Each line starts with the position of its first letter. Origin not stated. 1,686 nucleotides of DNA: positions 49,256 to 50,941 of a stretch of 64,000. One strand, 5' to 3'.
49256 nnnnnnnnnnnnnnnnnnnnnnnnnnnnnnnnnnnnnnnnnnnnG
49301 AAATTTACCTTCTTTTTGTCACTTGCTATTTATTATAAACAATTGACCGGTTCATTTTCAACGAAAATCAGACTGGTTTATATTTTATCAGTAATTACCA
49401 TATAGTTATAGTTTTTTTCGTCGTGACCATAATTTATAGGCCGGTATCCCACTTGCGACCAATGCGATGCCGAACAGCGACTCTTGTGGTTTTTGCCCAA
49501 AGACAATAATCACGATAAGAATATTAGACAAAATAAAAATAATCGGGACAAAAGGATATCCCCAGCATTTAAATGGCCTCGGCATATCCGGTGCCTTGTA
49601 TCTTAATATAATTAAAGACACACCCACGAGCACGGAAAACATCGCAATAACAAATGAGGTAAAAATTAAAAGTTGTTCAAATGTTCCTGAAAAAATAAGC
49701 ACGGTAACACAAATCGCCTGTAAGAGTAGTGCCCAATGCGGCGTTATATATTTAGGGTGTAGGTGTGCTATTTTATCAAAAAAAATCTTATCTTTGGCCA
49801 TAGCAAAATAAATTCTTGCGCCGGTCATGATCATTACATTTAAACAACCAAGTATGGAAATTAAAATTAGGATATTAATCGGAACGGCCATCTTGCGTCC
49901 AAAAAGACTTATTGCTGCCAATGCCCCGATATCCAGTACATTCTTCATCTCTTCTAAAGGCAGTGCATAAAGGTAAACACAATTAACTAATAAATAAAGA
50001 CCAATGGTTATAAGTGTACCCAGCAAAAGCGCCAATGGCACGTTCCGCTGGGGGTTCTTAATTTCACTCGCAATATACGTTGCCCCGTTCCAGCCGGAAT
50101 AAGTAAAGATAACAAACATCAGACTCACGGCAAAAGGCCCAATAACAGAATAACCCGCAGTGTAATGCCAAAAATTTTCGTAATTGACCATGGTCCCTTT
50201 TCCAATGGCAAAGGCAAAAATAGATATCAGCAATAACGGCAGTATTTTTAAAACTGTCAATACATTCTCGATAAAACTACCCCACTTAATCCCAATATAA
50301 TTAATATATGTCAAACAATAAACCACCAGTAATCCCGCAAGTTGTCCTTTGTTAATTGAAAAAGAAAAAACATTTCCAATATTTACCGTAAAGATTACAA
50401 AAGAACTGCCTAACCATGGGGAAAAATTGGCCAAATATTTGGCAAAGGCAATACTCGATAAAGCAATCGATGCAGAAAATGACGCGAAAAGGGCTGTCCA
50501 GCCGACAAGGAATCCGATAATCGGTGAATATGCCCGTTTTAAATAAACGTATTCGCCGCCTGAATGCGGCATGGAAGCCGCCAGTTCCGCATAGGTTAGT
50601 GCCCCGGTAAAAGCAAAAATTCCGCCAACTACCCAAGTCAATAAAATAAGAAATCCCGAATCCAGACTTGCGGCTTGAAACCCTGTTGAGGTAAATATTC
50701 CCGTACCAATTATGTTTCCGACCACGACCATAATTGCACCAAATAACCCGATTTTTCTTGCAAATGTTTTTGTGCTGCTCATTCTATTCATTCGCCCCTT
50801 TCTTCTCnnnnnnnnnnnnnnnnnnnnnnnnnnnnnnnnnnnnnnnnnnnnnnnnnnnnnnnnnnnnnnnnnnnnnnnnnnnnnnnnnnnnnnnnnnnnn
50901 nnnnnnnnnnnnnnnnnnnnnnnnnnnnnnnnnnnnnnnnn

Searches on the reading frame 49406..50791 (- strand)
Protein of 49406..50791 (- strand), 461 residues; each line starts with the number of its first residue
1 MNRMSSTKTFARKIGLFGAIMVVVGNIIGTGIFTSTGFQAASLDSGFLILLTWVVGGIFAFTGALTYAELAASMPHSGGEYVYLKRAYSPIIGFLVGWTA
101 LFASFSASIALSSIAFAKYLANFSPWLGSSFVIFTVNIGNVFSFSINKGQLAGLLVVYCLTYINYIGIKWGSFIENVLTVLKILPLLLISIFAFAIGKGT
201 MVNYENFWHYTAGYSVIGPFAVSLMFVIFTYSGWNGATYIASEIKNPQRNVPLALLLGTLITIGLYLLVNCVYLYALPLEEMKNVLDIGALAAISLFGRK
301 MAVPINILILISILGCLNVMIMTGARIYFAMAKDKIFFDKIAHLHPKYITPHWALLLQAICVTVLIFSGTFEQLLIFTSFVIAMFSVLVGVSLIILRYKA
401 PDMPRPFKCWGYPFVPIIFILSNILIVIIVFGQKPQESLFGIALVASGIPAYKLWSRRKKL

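Call 55: search_protein_families(library=pfam, proteins=[window:49406-50791:-], max_evalue=0.00001)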
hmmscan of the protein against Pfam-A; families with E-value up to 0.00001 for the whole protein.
window:49406-50791:- (461 aa): 2 families
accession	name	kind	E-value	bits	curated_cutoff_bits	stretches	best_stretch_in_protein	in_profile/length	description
PF13520.12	AA_permease_2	-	1.2e-61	209.4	27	1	14-435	1-409/427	Amino acid permease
PF00324.27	AA_permease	-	1.3e-37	130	24.6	1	19-431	2-421/470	Amino acid permease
